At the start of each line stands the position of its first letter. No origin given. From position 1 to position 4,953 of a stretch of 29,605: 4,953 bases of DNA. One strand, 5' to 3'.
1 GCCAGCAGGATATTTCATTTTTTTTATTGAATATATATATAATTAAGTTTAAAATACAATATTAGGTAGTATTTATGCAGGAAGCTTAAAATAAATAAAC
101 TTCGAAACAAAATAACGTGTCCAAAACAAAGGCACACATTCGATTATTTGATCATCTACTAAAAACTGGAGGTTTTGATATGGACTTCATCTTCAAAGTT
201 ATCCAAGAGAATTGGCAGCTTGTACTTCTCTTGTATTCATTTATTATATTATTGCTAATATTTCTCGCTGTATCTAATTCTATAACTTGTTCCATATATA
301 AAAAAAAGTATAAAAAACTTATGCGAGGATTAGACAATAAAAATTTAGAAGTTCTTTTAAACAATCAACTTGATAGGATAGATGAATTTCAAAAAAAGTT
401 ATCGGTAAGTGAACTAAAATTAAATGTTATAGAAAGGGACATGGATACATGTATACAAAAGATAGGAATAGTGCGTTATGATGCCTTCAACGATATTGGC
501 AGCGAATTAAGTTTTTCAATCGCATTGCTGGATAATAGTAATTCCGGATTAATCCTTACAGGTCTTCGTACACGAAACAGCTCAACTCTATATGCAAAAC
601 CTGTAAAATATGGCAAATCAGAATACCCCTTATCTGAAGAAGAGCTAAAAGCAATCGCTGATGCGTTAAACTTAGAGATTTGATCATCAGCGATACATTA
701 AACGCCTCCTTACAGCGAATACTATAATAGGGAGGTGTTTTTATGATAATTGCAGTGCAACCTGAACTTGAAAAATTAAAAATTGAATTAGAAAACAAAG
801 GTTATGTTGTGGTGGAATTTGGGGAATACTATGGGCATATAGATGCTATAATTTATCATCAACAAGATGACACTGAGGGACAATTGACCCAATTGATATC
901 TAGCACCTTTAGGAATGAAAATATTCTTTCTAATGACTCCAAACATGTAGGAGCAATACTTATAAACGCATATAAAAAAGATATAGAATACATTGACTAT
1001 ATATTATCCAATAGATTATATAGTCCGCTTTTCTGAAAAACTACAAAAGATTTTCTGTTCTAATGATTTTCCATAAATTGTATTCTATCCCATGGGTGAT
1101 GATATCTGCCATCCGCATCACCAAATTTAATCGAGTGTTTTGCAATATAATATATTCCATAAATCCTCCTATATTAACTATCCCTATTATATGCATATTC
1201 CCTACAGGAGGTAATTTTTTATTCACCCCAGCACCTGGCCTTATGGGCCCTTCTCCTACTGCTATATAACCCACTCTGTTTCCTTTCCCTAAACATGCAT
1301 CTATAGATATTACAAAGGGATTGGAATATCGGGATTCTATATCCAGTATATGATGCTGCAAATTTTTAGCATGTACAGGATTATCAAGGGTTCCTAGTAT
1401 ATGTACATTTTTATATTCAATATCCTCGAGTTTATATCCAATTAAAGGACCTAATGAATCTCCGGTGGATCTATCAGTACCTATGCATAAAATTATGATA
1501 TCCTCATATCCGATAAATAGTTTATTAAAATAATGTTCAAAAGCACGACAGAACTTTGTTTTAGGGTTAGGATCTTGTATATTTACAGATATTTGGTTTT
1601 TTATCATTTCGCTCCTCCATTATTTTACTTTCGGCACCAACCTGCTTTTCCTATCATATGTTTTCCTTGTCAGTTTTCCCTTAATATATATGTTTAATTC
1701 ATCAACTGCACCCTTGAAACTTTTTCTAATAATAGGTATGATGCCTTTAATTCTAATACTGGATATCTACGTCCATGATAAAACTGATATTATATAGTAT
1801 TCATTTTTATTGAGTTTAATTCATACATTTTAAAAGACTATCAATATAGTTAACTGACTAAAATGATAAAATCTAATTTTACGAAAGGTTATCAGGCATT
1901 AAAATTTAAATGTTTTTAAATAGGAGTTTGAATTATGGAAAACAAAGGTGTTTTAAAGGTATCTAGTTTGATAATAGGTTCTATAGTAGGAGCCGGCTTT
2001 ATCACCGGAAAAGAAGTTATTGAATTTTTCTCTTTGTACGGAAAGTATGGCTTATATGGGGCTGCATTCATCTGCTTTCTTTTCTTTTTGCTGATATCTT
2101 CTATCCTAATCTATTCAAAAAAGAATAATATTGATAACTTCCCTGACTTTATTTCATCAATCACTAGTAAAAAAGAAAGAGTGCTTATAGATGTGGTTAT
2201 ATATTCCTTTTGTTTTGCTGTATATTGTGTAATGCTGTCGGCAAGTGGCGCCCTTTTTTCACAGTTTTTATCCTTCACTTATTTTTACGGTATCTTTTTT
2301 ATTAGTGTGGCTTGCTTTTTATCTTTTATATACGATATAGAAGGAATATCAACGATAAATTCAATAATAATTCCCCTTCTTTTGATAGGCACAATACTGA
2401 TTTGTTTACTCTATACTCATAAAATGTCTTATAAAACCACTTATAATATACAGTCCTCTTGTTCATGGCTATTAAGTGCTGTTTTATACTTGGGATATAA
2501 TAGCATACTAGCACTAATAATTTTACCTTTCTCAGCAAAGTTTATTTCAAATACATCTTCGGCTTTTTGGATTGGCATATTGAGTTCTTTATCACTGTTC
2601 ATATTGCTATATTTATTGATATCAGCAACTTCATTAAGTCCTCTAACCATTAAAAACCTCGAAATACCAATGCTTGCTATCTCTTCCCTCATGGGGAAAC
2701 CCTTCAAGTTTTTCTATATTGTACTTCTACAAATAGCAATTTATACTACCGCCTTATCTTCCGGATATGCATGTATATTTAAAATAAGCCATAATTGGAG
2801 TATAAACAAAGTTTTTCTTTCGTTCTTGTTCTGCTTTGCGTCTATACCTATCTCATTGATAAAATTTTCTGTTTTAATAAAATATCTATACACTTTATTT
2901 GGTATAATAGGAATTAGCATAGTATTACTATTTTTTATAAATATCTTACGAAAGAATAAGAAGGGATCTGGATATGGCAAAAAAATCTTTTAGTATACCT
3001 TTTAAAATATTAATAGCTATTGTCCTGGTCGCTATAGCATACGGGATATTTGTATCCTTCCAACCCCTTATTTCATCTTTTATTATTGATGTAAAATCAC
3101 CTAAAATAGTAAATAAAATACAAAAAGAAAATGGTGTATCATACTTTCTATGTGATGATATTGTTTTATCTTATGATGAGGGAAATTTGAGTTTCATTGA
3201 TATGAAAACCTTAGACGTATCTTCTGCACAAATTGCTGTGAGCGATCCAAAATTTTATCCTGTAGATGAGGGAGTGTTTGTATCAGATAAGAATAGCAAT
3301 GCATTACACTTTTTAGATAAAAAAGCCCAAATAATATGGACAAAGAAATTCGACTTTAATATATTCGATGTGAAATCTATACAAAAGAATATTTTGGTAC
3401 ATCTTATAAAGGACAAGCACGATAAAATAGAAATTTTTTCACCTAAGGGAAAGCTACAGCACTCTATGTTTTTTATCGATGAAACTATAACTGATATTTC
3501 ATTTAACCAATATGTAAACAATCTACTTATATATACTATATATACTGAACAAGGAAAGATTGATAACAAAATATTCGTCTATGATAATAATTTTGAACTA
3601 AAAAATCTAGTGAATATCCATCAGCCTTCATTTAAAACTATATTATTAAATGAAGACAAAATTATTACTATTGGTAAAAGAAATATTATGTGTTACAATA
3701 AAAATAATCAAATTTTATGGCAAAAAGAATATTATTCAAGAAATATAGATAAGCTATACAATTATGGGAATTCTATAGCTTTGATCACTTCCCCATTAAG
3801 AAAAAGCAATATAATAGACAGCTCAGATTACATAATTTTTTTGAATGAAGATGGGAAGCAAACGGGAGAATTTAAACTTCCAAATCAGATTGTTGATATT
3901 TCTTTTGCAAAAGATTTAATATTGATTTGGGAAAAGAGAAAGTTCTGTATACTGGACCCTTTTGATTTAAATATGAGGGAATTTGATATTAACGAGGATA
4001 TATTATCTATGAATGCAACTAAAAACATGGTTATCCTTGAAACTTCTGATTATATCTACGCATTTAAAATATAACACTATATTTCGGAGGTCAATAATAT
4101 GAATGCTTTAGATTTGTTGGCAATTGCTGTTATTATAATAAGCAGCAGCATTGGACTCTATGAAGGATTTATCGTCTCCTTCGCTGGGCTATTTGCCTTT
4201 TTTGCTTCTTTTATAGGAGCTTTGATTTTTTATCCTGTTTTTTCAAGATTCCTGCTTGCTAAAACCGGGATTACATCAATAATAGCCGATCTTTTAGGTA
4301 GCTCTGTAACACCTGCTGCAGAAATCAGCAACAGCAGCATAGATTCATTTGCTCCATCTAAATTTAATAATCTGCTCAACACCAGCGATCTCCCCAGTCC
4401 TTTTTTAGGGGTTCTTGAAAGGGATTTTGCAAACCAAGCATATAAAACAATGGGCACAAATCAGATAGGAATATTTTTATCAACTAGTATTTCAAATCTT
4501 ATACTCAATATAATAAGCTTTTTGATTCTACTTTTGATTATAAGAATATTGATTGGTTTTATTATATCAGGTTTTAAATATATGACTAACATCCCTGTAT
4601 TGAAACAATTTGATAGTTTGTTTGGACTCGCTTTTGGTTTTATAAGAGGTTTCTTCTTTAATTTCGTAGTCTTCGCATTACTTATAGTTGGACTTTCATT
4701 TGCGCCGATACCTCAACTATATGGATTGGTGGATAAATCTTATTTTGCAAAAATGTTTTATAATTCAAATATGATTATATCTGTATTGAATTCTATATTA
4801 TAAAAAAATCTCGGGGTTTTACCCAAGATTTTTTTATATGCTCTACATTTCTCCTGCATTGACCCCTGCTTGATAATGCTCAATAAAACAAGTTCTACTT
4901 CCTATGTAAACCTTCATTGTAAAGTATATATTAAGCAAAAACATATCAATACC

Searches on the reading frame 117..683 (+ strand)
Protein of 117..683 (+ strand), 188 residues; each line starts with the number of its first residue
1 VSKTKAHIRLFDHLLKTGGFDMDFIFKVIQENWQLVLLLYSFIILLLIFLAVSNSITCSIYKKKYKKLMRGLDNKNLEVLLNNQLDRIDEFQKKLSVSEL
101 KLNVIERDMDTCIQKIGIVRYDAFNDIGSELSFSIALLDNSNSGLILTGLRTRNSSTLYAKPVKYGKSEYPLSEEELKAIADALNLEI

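Call 71: search_protein_families(library=ncbifam, max_evalue=1, proteins=[window:117-683:+])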
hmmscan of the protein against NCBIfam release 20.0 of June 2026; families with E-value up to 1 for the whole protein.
window:117-683:+ (188 aa): 2 families
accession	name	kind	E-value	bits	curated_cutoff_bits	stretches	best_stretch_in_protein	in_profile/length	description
NF001645.0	PRK00420.1-2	equivalog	0.063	13.3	162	1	58-107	46-98/106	hypothetical protein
NF010725.0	PRK14127.1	equivalog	0.11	13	91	1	59-96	12-49/111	cell division regulator GpsB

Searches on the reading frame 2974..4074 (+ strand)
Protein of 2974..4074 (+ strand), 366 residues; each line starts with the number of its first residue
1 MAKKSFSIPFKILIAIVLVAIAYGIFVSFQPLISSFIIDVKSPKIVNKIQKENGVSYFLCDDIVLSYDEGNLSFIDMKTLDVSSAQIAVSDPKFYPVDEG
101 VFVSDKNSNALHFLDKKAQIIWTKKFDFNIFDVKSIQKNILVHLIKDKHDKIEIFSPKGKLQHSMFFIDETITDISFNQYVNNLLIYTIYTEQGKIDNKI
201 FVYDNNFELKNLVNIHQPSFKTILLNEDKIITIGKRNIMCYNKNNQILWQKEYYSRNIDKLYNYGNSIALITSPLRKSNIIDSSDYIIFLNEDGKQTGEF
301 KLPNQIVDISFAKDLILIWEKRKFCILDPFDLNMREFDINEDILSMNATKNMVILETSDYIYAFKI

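Call 30: search_protein_families(library=pfam, max_evalue=10, proteins=[window:2974-4074:+])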
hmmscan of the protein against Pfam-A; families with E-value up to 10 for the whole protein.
window:2974-4074:+ (366 aa): 1 family
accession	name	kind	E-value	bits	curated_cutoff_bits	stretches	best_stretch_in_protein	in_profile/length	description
PF18975.6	DUF5711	-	6.7e-17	62.2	26.3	1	45-359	10-337/344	Family of unknown function (DUF5711)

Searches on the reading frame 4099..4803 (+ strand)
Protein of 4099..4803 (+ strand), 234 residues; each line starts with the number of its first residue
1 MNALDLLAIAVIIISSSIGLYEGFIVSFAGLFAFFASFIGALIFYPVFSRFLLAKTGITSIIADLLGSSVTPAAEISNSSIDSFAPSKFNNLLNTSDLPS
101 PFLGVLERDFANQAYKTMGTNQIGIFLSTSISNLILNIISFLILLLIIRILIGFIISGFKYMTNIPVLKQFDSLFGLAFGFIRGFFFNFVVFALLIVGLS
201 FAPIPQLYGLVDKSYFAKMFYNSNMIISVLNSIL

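Call 10: find_encoding_contigs(protein=window:4099-4803:+, flank=3000, max_places=10)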
Protein window:4099-4803:+ (234 aa): 3 contigs read that carry it; 3 places shown.
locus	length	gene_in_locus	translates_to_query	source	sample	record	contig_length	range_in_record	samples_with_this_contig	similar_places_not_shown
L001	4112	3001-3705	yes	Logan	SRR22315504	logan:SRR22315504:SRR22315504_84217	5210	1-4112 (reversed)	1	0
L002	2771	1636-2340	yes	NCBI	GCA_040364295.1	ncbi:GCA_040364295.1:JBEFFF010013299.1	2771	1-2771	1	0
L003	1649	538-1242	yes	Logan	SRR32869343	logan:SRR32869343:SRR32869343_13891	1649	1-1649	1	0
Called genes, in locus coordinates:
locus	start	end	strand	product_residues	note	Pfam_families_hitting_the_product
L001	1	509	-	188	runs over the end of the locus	PF06866:DUF1256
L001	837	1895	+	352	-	-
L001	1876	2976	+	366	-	PF18975:DUF5711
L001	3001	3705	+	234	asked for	PF02674:Colicin_V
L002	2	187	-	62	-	?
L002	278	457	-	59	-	-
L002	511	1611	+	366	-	PF18975:DUF5711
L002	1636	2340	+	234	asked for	PF02674:Colicin_V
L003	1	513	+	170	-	?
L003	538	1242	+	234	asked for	PF02674:Colicin_V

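Call 15: find_related_loci(query=window:4099-4803:+, collection=genome_contigs, flank=4000)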
Query window:4099-4803:+ (234 aa) in genome_contigs; peptide patterns used: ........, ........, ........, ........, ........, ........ (x = any residue, [..] = any of these).
119 stretches matched a pattern, but none encodes a relative of the query by tblastn (E <= 1e-3).

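Call 16: find_homologous_proteins(query=window:4099-4803:+, max_evalue=1e-10)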
Query window:4099-4803:+ (234 aa): 2 proteins with E <= 1e-10 among 2787 candidates.
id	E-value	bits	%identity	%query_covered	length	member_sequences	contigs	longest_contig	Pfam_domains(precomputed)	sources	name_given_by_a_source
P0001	3.1e-134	464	100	100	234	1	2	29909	PF02674.23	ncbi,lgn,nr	ncbi:MAG: CvpA family protein [Clostridia bacterium]|nr:CvpA family protein [Clostridia bacterium]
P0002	1.5e-32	131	37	96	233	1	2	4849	PF02674.23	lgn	-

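Call 18: find_encoding_contigs(protein=P0002, flank=5000, max_places=5)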
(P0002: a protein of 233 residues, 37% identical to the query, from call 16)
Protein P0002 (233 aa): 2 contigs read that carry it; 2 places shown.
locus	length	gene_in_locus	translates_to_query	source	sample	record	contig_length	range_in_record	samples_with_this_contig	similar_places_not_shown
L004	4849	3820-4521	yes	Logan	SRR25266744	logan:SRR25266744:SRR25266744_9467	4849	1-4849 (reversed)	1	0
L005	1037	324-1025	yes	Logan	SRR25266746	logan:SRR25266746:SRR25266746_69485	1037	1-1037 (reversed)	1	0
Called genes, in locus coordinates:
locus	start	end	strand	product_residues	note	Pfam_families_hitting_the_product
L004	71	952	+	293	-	PF00781:DAGK_cat, PF19279:YegS_C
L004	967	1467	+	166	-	PF14584:DUF4446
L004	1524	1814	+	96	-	PF03698:UPF0180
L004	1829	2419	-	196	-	PF06866:DUF1256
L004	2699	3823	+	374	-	-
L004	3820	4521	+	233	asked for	PF02674:Colicin_V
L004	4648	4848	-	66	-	?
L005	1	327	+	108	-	?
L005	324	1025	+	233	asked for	PF02674:Colicin_V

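Call 53: list_cluster_members(proteins=[window:4099-4803:+, window:5417-6262:-, window:7577-7843:+])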
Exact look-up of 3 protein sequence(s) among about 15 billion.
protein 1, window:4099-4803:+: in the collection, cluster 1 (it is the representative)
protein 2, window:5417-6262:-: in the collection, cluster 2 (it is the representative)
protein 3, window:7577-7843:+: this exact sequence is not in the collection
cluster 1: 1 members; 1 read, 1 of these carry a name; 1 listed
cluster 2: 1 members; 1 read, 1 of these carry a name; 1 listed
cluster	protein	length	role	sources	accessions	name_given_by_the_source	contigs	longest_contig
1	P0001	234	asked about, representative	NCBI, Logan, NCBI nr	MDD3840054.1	MAG: CvpA family protein [Clostridia bacterium] | CvpA family protein [Clostridia bacterium]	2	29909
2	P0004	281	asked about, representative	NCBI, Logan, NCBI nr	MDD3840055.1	MAG: ParB/RepB/Spo0J family partition protein [Clostridia bacterium] | ParB/RepB/Spo0J family partition protein [Clostridia bacterium]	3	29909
